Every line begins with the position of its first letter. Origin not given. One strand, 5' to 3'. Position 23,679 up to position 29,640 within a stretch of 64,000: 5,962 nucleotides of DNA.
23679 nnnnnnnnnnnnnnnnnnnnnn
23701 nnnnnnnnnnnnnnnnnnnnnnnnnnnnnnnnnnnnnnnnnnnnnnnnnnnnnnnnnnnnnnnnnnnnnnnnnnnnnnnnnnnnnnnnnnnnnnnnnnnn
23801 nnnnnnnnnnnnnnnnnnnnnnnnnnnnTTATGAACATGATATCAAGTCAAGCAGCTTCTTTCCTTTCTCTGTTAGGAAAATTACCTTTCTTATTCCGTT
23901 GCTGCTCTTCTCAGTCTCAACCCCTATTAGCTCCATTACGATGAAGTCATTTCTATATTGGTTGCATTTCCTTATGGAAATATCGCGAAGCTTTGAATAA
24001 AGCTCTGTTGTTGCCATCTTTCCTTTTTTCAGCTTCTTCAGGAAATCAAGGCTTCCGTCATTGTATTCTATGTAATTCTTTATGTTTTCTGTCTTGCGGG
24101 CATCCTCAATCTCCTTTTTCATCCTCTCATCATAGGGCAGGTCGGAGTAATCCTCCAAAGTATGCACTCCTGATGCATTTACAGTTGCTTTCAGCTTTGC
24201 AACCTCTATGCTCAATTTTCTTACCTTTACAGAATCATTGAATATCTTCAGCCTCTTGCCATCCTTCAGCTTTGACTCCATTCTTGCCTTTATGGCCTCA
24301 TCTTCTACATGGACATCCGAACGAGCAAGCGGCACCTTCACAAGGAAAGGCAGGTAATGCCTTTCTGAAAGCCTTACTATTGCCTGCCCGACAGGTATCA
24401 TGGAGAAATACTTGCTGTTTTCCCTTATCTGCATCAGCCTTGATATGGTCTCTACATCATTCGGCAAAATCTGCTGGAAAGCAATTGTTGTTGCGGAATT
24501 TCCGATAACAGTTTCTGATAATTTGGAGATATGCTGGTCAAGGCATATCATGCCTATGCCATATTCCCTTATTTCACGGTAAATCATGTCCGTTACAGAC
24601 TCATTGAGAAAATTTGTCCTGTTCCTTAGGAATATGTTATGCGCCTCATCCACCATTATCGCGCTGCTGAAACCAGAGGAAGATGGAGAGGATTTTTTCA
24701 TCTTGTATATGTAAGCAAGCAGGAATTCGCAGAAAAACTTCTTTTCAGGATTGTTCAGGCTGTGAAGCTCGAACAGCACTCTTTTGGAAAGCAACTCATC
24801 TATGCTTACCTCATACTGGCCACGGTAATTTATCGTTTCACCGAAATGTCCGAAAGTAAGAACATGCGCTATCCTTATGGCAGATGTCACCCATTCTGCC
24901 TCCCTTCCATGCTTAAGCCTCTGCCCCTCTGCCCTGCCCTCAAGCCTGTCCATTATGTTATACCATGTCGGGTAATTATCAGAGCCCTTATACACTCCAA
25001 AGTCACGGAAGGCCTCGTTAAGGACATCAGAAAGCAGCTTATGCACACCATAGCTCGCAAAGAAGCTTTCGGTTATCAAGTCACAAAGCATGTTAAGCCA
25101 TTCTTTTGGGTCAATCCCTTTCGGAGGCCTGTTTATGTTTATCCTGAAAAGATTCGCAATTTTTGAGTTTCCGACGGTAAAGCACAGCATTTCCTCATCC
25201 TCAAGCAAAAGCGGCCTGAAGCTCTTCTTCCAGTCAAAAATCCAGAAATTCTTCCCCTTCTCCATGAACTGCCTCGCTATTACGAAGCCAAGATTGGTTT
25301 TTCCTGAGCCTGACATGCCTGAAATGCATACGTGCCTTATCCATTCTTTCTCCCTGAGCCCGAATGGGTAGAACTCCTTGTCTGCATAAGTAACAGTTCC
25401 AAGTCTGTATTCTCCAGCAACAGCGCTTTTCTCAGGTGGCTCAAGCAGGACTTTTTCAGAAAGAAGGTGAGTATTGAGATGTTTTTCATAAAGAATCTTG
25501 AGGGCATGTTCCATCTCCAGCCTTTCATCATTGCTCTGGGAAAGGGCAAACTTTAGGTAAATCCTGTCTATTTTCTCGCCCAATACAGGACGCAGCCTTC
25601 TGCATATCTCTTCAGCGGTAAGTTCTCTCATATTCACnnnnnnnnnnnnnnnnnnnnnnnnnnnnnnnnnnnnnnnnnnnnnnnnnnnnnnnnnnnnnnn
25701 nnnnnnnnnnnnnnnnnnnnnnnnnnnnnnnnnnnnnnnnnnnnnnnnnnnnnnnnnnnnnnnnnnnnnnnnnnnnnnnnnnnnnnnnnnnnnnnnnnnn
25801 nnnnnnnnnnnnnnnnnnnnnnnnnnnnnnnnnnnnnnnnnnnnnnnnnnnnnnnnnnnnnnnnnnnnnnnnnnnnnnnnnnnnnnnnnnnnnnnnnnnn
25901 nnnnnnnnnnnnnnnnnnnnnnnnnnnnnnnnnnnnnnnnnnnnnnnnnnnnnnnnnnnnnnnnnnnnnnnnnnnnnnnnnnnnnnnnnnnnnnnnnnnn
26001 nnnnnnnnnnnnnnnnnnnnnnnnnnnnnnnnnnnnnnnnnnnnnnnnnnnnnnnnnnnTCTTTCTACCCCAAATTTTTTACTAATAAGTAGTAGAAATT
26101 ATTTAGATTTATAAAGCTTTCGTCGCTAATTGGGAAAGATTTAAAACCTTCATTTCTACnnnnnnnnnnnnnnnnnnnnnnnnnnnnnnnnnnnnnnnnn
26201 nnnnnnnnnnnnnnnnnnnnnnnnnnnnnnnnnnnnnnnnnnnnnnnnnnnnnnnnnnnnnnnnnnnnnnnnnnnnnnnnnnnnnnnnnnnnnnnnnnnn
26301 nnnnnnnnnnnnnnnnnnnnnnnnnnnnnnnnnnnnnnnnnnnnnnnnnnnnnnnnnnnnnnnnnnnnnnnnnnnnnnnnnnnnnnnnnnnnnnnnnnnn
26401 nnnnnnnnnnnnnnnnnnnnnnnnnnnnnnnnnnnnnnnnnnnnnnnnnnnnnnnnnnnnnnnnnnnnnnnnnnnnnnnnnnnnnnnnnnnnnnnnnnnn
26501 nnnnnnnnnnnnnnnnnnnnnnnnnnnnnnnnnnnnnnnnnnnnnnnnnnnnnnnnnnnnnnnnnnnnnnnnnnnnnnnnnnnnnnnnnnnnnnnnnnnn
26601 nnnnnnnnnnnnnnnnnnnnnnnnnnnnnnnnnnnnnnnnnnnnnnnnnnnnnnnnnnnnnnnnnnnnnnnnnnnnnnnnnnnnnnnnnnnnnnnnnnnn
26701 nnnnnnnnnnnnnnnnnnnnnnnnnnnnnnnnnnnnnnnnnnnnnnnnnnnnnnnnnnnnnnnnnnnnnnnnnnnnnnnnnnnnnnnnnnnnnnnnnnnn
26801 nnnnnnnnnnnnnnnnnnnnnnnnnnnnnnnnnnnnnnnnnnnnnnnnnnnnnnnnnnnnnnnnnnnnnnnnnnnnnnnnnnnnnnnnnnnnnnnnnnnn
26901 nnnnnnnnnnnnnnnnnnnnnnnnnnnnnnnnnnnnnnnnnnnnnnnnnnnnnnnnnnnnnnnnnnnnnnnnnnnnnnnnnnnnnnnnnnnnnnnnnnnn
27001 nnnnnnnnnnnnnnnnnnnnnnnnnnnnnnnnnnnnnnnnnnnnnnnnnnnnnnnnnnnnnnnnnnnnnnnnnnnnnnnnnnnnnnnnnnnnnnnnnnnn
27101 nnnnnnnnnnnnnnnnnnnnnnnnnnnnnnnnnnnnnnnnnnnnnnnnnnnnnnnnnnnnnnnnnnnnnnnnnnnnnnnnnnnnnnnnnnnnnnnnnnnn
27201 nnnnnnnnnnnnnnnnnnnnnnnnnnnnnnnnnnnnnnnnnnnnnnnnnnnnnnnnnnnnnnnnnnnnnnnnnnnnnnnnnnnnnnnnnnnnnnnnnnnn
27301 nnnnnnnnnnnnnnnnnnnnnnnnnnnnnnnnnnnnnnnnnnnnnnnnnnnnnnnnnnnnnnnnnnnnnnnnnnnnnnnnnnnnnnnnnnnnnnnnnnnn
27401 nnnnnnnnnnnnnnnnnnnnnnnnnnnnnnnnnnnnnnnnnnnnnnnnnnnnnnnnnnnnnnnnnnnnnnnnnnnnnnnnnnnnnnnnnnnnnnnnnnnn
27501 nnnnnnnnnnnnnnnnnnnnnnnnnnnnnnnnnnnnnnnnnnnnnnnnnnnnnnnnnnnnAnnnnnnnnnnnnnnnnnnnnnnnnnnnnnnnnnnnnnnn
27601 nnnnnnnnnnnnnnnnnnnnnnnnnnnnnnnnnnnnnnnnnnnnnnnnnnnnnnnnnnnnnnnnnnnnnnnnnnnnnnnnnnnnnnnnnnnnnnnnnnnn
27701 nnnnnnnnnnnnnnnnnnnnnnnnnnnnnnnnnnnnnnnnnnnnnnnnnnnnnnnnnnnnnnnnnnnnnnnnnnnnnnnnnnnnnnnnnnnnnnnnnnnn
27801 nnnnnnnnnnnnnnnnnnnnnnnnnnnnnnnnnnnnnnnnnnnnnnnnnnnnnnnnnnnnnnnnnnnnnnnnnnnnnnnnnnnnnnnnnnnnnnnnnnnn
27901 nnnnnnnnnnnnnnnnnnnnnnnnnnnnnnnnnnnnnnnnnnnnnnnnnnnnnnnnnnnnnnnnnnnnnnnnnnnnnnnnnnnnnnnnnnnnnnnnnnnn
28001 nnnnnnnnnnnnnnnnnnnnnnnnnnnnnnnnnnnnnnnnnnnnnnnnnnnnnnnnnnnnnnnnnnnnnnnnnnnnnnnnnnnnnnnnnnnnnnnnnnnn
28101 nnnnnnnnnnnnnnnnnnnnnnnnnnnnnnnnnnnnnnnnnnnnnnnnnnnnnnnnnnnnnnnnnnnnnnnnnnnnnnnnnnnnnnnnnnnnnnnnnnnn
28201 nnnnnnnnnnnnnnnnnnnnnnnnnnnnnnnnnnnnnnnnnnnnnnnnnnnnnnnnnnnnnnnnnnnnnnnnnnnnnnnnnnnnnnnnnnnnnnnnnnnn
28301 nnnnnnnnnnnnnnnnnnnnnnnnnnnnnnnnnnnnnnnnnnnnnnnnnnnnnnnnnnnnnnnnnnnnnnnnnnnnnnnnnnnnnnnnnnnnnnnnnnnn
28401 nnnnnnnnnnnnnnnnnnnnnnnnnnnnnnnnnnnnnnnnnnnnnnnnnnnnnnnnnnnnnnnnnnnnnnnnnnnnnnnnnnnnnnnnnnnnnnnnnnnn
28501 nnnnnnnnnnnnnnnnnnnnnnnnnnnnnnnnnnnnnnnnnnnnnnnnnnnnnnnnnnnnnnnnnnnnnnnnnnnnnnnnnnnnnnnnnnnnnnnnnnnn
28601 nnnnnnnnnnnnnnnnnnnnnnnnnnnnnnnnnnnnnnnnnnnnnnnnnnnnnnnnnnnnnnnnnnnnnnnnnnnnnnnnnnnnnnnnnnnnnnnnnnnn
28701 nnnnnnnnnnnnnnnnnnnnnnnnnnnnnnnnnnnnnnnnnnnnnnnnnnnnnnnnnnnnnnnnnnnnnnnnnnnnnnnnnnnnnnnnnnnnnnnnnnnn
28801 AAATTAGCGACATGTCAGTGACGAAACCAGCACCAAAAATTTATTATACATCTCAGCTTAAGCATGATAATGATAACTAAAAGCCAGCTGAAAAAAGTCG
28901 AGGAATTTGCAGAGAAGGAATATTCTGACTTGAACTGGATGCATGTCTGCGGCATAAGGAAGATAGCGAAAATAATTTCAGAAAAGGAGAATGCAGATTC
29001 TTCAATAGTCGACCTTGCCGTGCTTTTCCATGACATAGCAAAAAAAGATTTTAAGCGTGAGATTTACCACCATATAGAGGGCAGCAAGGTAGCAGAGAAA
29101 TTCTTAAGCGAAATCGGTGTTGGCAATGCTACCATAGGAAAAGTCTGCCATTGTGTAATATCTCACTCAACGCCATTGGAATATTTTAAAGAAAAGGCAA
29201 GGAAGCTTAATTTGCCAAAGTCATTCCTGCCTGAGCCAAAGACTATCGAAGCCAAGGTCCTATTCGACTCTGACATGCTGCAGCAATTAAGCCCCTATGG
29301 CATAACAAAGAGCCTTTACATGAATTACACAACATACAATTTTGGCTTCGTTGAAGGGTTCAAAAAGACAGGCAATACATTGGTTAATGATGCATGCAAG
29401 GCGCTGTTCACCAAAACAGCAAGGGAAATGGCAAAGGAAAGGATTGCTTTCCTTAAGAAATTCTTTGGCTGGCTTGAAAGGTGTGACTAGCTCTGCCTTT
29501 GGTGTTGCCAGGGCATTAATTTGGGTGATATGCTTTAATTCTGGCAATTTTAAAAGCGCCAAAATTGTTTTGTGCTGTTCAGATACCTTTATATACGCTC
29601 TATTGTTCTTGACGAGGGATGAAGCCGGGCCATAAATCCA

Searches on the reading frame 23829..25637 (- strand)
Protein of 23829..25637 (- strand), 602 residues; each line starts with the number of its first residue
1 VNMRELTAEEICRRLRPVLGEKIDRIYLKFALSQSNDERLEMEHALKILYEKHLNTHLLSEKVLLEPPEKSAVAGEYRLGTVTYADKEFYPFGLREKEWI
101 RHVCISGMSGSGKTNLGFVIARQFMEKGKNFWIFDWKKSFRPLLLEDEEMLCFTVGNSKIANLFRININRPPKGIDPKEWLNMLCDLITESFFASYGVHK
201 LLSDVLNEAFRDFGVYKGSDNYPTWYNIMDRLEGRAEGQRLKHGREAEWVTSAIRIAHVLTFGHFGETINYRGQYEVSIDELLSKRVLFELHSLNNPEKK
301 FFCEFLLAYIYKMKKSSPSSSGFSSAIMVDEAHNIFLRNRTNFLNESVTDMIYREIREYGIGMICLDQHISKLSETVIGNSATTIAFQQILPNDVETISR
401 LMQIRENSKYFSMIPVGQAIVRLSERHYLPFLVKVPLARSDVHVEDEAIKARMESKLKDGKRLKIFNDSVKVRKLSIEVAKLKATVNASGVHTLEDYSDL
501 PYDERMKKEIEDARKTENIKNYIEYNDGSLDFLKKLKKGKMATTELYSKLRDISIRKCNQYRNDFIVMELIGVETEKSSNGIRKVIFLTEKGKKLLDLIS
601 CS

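Call 6: search_protein_families(library=pfam, proteins=[window:23829-25637:-], max_evalue=0.01)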
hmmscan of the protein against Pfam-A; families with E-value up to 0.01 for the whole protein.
window:23829-25637:- (602 aa): 6 families
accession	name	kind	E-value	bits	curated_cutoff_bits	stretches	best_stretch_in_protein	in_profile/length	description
PF01935.23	DUF87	-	5.7e-07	30.3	23.2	1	78-182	2-99/220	Helicase HerA, central domain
PF04851.21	ResIII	-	0.00063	20.1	22.5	0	101-130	24-55/164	Type III restriction enzyme, res subunit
PF10412.15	TrwB_AAD_bind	-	0.003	17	20.5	0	101-140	16-55/387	Type IV secretion-system coupling protein DNA-binding domain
PF20720.3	nSTAND3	-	0.0061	16.7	27.2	0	101-133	18-51/155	Novel STAND NTPase 3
PF05872.18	HerA_C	-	0.0072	15.5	22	0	326-401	260-335/502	Helicase HerA-like C-terminal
PF05707.18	Zot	-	0.0099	15.8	20.3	0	327-377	85-135/197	Zonular occludens toxin (Zot)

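Call 40: search_protein_families(library=padloc, proteins=[window:23829-25637:-], max_evalue=0.01)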
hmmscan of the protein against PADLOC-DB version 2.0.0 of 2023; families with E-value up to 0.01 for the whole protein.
window:23829-25637:- (602 aa): 11 families
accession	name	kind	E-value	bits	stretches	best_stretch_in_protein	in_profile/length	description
PDLC04140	mad8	-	2.9e-12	44.7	1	101-407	28-271/314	mads_8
PDLC04105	HerA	-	4e-10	36.9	1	309-443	404-543/576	-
PDLC01055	HerA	-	3.6e-07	27.4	1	281-420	377-510/532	Type III coevolved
PDLC04106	HerA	-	2.5e-05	21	1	327-435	514-628/667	-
PDLC04102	HerA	-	4.6e-05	19.9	1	320-450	501-634/654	-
PDLC04104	HerA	-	5.8e-05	20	1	311-434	207-335/379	-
PDLC02185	HerA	-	0.00014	18.7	0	326-448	448-574/585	-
PDLC02188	HerA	-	0.00027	17.9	1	348-437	454-544/578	-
PDLC04098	HerA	-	0.00063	16.4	1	327-421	530-633/686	-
PDLC04100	HerA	-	0.0022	14.7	0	328-420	444-541/580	-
PDLC02435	AgaR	-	0.008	14.4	0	549-599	29-79/91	-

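Call 41: search_protein_families(library=phrogs, proteins=[window:23829-25637:-], max_evalue=0.01)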
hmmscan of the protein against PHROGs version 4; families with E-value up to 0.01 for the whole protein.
window:23829-25637:- (602 aa): 3 families
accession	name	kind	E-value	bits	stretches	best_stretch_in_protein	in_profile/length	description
phrog_2666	-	head and packaging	8.4e-12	45.5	2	324-418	422-506/555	terminase large subunit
phrog_7035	-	unknown function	1.6e-11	44.3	1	307-436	475-606/969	-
phrog_11046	-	transcription regulation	0.00078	20.3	1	536-599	19-80/94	transcriptional regulator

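Call 42: find_homologous_proteins(query=window:23829-25637:-, max_evalue=0.00001)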
Query window:23829-25637:- (602 aa): 861 proteins with E <= 0.00001 among 8000 candidates; the best 120 are listed.
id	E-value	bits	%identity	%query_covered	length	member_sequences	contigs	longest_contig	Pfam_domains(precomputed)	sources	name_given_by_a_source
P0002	0.0e+0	1354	100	100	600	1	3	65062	PF01935.24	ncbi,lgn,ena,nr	ncbi:ATP-binding protein [Candidatus Woesearchaeota archaeon]|nr:ATP-binding protein [Candidatus Woe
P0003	1.6e-297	1006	71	99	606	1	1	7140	PF01935.24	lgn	-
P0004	5.0e-295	998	73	99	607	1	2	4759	PF01935.24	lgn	-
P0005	1.8e-294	996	71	100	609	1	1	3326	PF01935.24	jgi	jgi:hypothetical protein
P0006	2.3e-294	995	72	99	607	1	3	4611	PF01935.24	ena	-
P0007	6.2e-293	991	71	99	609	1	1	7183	PF01935.24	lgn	-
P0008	1.5e-290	983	72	97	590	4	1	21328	PF01935.24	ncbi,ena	-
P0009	3.9e-290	981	71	99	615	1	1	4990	PF01935.24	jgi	jgi:uncharacterized protein DUF87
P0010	2.1e-289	979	70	100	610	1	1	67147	PF01935.24,PF04851.22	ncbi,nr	ncbi:DUF87 domain-containing protein [Candidatus Woesearchaeota archaeon]|nr:DUF87 domain-containing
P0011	2.6e-289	979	71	99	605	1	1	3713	PF01935.24,PF04851.22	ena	-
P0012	9.1e-289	977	69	99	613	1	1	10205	PF01935.24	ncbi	-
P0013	1.3e-287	973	71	97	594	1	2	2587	PF01935.24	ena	-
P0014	9.5e-287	970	70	99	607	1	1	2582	PF01935.24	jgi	jgi:hypothetical protein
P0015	9.6e-287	970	70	99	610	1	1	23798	PF01935.24,PF05872.19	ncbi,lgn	-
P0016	4.1e-280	948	70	97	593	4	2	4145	PF01935.24,PF04851.22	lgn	-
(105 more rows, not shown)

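Call 43: find_encoding_contigs(protein=P0010, flank=10000, max_places=2)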
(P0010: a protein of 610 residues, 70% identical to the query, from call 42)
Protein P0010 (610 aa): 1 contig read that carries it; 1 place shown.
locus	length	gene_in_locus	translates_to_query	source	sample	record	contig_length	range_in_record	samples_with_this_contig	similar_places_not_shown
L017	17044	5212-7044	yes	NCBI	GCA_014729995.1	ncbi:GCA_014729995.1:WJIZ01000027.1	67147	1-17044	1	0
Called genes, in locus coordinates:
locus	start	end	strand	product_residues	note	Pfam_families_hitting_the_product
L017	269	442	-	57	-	-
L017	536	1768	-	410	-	PF02310:B12-binding (weak), PF04055:Radical_SAM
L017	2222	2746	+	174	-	-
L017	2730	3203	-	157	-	PF03358:FMN_red (weak), PF12641:Flavodoxin_3 (faint), PF12682:Flavodoxin_4, PF12724:Flavodoxin_5 (weak)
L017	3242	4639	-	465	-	PF00206:Lyase_1, PF08328:ASL_C, PF10397:ADSL_C (weak)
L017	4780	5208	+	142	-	-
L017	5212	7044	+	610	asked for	PF01935:DUF87, PF04851:ResIII (faint)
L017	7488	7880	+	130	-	-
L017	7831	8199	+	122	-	-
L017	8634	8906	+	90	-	-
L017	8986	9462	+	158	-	-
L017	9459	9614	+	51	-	-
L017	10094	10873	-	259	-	PF00459:Inositol_P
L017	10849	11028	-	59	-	-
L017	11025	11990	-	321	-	PF01259:SAICAR_synt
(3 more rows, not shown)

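Call 44: find_encoding_contigs(protein=P0008, flank=10000, max_places=2)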
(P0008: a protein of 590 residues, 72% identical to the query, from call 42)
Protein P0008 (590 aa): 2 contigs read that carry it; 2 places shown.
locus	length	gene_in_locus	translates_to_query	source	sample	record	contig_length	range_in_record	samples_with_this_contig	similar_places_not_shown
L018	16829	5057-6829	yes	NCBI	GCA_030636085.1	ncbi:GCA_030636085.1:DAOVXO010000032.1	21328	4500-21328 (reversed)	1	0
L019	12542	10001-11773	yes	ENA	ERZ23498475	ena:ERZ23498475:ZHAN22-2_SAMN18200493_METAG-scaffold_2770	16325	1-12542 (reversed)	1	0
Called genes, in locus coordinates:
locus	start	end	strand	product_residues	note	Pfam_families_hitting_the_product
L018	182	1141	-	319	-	-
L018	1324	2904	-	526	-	PF00206:Lyase_1, PF08328:ASL_C, PF10397:ADSL_C (weak)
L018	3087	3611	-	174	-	PF05168:HEPN (weak)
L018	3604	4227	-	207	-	PF01909:NTP_transf_2, PF18765:Polbeta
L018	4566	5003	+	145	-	-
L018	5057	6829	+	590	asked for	PF01935:DUF87 (weak)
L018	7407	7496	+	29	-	-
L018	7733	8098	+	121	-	-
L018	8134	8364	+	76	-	-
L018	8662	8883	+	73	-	-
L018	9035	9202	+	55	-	-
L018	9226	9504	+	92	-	-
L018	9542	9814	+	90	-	-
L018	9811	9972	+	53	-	-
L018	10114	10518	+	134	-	-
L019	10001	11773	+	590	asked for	PF01935:DUF87 (weak)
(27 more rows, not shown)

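Call 45: find_encoding_contigs(protein=P0015, flank=10000, max_places=2)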
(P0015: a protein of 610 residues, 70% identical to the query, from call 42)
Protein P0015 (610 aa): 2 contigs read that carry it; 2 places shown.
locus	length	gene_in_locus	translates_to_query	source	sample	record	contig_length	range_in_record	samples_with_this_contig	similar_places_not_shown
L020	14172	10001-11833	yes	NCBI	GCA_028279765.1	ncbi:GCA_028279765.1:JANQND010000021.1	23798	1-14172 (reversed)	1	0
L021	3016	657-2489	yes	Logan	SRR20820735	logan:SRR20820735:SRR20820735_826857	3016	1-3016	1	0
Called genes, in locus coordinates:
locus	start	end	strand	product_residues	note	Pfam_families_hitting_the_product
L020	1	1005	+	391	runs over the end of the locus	-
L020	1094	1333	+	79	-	-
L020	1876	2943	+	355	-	PF00180:Iso_dh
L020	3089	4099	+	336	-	PF01261:AP_endonuc_2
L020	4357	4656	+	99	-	-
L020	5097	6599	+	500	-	PF01645:Glu_synthase, PF01070:FMN_dh (faint)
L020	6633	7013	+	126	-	PF13564:DoxX_2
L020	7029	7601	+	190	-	PF10517:DM13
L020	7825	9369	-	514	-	PF00206:Lyase_1, PF08328:ASL_C, PF10397:ADSL_C (weak)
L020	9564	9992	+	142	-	-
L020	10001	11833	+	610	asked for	PF01935:DUF87, PF05872:HerA_C (faint)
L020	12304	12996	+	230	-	-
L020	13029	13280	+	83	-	-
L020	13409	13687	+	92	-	-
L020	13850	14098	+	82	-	-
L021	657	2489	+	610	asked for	PF01935:DUF87, PF05872:HerA_C (faint)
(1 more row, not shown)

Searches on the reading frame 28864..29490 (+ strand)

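Call 16: search_protein_families(library=pfam, proteins=[window:28864-29490:+], max_evalue=0.001)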
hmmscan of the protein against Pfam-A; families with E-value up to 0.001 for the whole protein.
window:28864-29490:+ (208 aa): 1 family
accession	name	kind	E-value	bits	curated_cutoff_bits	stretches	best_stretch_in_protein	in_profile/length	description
PF01966.28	HD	-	3e-09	37.6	22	1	26-139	3-113/116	HD domain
